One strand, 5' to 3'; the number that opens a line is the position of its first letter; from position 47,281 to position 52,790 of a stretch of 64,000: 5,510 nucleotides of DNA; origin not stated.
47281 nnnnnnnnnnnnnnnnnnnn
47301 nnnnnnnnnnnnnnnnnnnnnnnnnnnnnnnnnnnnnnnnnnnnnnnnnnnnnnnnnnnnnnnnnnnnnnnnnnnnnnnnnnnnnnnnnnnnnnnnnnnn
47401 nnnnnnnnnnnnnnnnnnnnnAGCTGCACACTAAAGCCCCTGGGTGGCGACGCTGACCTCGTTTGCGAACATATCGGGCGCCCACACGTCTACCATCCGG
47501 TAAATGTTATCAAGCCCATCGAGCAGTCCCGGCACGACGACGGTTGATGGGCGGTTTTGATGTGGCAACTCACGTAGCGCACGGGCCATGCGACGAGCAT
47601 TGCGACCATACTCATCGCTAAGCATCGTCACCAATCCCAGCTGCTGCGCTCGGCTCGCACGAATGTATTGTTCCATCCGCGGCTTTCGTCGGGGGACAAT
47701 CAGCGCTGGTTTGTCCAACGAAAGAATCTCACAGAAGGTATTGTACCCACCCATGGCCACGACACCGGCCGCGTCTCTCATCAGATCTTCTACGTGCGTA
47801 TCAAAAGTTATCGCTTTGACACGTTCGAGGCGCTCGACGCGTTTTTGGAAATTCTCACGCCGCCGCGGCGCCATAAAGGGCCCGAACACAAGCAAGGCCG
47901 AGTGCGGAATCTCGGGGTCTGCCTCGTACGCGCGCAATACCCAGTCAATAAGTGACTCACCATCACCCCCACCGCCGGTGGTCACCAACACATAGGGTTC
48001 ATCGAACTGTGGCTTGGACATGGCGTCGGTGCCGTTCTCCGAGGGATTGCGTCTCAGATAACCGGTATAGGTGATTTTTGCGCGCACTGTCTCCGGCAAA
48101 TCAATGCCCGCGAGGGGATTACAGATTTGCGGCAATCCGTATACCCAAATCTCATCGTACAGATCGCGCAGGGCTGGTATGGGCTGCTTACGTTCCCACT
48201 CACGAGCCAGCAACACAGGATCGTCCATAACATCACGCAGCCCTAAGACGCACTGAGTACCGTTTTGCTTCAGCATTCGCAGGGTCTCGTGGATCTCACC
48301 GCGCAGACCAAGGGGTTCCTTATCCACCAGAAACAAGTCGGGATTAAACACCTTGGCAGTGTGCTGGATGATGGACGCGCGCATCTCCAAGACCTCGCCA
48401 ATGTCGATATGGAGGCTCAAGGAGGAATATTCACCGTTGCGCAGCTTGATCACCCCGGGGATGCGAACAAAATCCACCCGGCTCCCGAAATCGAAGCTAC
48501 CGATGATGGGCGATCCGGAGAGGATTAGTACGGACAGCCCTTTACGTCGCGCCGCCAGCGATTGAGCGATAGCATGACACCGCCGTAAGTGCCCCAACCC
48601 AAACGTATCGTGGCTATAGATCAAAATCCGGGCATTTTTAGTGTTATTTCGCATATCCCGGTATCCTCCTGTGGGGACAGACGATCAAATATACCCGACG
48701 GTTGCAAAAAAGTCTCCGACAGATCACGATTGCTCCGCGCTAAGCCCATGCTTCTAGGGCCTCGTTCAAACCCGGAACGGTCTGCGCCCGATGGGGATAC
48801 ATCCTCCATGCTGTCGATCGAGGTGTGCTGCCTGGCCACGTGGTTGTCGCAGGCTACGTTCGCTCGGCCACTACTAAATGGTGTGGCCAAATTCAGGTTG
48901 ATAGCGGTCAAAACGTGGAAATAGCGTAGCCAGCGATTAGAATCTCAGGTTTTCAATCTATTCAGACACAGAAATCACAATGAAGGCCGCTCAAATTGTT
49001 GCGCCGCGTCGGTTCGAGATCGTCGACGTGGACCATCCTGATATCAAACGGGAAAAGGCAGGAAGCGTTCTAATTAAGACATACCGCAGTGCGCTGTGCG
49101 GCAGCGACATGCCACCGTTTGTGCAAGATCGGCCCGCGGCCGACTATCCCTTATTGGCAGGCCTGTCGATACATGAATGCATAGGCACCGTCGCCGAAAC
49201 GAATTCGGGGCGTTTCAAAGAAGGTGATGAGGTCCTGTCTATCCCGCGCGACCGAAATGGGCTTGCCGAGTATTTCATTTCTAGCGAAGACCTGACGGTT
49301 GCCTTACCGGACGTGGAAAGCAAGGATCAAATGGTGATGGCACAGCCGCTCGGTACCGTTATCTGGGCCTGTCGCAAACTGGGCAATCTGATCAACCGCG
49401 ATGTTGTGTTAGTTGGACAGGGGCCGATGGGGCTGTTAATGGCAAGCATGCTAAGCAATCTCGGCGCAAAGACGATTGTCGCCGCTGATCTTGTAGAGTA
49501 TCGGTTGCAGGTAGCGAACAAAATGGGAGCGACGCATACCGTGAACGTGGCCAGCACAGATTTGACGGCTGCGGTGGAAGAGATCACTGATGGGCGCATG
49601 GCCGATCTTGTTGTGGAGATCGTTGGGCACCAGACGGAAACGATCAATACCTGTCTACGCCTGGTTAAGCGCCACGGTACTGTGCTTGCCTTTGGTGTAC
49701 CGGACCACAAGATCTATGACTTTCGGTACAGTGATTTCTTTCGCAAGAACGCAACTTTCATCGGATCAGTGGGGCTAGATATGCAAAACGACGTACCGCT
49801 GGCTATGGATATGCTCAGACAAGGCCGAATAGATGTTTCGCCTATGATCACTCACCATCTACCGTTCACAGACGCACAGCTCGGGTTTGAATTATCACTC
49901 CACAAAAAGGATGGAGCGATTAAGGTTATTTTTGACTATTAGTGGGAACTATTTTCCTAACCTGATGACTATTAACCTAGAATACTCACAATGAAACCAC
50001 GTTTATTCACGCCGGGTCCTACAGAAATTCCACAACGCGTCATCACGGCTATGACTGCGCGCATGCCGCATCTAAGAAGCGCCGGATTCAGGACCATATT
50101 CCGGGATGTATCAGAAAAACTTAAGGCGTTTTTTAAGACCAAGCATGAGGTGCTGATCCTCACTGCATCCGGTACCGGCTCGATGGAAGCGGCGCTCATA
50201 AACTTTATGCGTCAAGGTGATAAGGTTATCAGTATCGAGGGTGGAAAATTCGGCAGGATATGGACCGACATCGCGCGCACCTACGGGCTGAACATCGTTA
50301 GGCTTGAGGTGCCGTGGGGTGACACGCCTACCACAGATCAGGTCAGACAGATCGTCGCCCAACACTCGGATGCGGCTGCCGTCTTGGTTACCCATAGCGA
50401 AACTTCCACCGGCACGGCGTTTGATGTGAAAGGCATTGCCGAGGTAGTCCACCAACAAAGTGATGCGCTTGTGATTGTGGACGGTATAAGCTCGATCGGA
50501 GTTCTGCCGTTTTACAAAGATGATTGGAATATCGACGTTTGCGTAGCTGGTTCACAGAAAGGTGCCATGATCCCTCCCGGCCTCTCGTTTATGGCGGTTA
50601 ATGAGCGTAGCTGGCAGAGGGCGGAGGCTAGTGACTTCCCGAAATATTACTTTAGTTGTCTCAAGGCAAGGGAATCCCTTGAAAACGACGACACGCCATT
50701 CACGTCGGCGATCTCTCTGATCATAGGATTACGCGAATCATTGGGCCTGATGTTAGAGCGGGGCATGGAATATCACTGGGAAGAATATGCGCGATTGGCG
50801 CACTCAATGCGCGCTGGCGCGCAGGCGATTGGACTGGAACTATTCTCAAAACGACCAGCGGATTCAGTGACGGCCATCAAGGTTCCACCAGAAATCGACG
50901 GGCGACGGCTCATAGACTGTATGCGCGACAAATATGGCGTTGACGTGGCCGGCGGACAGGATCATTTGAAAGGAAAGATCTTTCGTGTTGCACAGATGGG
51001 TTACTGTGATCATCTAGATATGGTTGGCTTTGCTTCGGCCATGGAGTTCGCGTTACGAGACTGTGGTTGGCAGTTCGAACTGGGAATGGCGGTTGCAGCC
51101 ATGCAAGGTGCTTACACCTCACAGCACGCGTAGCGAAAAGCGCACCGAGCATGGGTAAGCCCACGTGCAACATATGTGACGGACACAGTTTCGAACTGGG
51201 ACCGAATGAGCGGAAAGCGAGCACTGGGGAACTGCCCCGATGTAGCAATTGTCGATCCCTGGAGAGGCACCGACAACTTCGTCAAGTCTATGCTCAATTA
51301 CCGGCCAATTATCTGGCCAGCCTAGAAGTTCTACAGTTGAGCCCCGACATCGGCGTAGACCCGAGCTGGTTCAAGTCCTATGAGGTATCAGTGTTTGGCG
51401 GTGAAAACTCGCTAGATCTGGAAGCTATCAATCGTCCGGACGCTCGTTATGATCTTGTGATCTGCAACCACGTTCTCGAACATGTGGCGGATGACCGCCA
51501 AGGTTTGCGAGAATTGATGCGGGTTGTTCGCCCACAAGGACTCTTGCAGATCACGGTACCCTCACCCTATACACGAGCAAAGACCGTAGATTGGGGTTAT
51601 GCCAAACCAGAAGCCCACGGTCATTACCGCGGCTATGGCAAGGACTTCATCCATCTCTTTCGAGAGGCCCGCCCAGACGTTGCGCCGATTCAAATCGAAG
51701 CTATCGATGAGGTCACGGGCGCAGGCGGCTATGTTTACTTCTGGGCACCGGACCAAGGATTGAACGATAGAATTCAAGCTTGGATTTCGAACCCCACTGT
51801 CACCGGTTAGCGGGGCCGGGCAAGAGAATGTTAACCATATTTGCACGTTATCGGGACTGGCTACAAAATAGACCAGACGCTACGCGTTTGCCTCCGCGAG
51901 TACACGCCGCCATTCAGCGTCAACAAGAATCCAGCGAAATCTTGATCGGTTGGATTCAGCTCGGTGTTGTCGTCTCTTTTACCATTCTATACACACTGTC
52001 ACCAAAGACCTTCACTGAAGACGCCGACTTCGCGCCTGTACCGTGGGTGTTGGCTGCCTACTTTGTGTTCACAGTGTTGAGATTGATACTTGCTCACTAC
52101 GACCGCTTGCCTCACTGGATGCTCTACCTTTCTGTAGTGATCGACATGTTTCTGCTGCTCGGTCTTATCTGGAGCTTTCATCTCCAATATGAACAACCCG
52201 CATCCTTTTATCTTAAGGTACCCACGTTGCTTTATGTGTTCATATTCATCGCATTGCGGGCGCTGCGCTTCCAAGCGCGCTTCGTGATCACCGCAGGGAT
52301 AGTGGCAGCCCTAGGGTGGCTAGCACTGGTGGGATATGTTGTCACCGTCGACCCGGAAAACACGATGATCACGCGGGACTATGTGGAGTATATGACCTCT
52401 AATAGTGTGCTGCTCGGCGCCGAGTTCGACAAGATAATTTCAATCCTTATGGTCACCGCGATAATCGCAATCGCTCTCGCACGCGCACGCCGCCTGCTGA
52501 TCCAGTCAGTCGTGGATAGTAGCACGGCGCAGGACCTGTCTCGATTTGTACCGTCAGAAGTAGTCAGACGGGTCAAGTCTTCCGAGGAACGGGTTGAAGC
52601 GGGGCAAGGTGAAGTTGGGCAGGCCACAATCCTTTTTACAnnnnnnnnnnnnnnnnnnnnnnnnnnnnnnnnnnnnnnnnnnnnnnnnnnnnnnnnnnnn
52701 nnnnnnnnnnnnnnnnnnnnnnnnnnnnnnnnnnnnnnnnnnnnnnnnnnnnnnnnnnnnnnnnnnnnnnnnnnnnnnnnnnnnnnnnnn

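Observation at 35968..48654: Eleven-gene translationally coupled operon joining four glycosyltransferases, a phosphatase and a deacetylase to a complete Opp/Dpp-type ABC importer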

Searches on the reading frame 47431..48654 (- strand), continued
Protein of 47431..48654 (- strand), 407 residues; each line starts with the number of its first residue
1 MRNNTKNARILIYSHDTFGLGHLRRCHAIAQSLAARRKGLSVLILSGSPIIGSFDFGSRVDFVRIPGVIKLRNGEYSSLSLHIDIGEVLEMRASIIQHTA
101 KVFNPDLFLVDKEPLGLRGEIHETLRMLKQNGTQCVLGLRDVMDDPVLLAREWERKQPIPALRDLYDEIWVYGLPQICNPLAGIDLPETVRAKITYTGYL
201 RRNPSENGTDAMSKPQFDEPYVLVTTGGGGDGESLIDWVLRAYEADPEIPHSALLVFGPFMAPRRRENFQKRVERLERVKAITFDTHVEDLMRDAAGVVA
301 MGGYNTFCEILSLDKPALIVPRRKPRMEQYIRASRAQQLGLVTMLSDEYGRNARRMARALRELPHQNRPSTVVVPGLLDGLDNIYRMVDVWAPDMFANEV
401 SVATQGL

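Call 70: fold_search(model_id=the predicted structure, library=pdb)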
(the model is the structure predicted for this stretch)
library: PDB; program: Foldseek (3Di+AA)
matches with E <= 10: 1900; with E <= 0.001: 476
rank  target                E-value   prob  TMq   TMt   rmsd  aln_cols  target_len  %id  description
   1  2iya_B                8.7e-14  1.00  0.54  0.57   8.1       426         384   16  The crystal structure of macrolide glycosyltransferases: A blueprint for antibiotic engineering (released 2007-03-27)
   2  6lg0_D                1.0e-13  1.00  0.63  0.59   5.8       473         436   13  Crystal structure of SbCGTa in complex with UDP (released 2020-11-18)
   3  3d0q_A                1.1e-13  1.00  0.50  0.53   8.5       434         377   15  Crystal structure of calG3 from Micromonospora echinospora determined in space group I222 (released 2008-06-24)
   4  8hjn_A                1.4e-13  1.00  0.59  0.56   8.4       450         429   15  Crystal structure of glycosyltransferase SgUGT94-289-3 in complex with UPG (released 2024-05-29)
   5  2iya_A                1.5e-13  1.00  0.55  0.57   8.0       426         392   16  The crystal structure of macrolide glycosyltransferases: A blueprint for antibiotic engineering (released 2007-03-27)
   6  8hjo_A                2.8e-13  1.00  0.59  0.55   8.2       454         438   14  Crystal structure of glycosyltransferase SgUGT94-289-3 in complex with UDP state 2 (released 2024-05-29)
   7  3ia7_A                3.0e-13  1.00  0.55  0.56   7.5       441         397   14  Crystal Structure of CalG4, the Calicheamicin Glycosyltransferase (released 2010-06-02)
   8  8hjg_A                4.1e-13  1.00  0.57  0.54   8.9       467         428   15  Crystal structure of glycosyltransferase SgUGT94-289-3 in complex with M5, state 1 (released 2024-05-29)
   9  6j31_C                5.1e-13  1.00  0.56  0.59   7.8       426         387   14  Crystal Structure Analysis of the Glycotransferase of kitacinnamycin (released 2020-01-15)
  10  8j2v                  5.1e-13  1.00  0.55  0.50   8.8       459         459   12  Glucosyl transferase NbUGT72AY1 co-crystallized with Scopoletin (released 2024-04-17)
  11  8hjk                  5.8e-13  1.00  0.56  0.53   8.6       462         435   14  Crystal structure of glycosyltransferase SgUGT94-289-3 in complex with SIA, state 1 (released 2024-05-29)
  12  6jem_B                5.8e-13  1.00  0.54  0.51   8.8       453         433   14  Structure of Phytolacca americana UGT2 complexed with UDP-2fluoro-glucose and resveratrol (released 2020-03-11)
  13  3d0r_B                6.5e-13  1.00  0.51  0.54   8.2       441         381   15  Crystal structure of calG3 from Micromonospora echinospora determined in space group P2(1) (released 2008-06-24)
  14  6j31_A                8.3e-13  1.00  0.55  0.57   7.8       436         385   14  Crystal Structure Analysis of the Glycotransferase of kitacinnamycin (released 2020-01-15)
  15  8chd_A                9.9e-13  1.00  0.57  0.52   8.8       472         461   14  NtUGT1 in two conformations (released 2024-02-21)
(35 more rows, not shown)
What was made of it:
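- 47431..48654 (-): GT28a: GT-B glycosyltransferase of the GT1/GT28 type. It is the first gene and the most conserved enzyme of the block. The best Foldseek matches are small-molecule GT1 UGTs (OleD, CalG, plant UGTs), with MurG lower (call 70).
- GT28a resembles small-molecule GT1 enzymes more than polymer synthases (call 70). GT28a's structural neighbours are GT1 enzymes that glycosylate imported or endogenous small molecules, including macrolide-inactivating OleD (call 70). GT28a's fold matches favour soluble small-molecule UGTs over MurG (call 70).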

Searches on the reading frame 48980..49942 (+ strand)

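Call 16: search_protein_families(library=pfam, proteins=[window:48980-49942:+])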
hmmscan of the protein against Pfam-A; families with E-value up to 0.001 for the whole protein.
window:48980-49942:+ (320 aa): 5 families
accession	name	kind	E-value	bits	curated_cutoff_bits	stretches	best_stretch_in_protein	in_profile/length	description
PF00107.32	ADH_zinc_N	-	4.7e-24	85.2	31.8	1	149-279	1-127/129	Zinc-binding dehydrogenase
PF16912.11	Glu_dehyd_C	-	4.6e-10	39.8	34.9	1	139-318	31-209/211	Glucose dehydrogenase C-terminus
PF08240.17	ADH_N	-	2.9e-07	31.1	23.5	1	27-87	2-62/104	Alcohol dehydrogenase GroES-like domain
PF13602.12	ADH_zinc_N_2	-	8e-06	27.3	27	1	182-300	1-117/134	Zinc-binding dehydrogenase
PF01488.26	Shikimate_DH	-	0.00058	20.4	24.3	0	131-201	4-75/138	Shikimate / quinate 5-dehydrogenase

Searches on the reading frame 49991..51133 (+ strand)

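Call 16: search_protein_families(library=pfam, proteins=[window:49991-51133:+])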
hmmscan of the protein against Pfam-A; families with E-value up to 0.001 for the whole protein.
window:49991-51133:+ (380 aa): 3 families
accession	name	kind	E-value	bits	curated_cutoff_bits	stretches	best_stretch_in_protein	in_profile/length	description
PF00266.25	Aminotran_5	-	8.4e-29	101.1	21.5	1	5-323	3-339/371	Aminotransferase class-V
PF01053.26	Cys_Met_Meta_PP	-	3e-05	23.2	27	1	55-171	70-180/381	Cys/Met metabolism PLP-dependent enzyme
PF00155.27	Aminotran_1_2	-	0.00055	19.7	19.7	1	37-166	44-187/361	Aminotransferase class I and II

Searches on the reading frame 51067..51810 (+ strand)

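Call 16: search_protein_families(library=pfam, proteins=[window:51067-51810:+])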
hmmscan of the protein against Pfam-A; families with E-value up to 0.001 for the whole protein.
window:51067-51810:+ (247 aa): 5 families
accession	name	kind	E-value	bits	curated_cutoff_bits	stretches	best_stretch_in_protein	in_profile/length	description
PF13489.12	Methyltransf_23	-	4.1e-10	40.1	27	1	68-188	6-145/164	Methyltransferase domain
PF08241.18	Methyltransf_11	-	2.2e-09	38.2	21.2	1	117-160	50-93/95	Methyltransferase domain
PF08242.18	Methyltransf_12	-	3.9e-07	31.2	30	1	118-160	56-98/98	Methyltransferase domain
PF13649.12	Methyltransf_25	-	1.2e-05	26.3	27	1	117-158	54-97/97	Methyltransferase domain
PF13847.12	Methyltransf_31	-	5.3e-05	23.4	27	1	117-166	65-113/145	Methyltransferase domain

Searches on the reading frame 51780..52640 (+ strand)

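Call 73: search_protein_families(library=pfam, proteins=[window:51780-52640:+], max_evalue=5)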
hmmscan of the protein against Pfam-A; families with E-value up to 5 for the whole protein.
window:51780-52640:+ (287 aa): 1 family
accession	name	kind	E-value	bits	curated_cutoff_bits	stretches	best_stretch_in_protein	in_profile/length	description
PF07695.17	7TMR-DISM_7TM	-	0.98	9.7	29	0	86-199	73-184/205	7TM diverse intracellular signalling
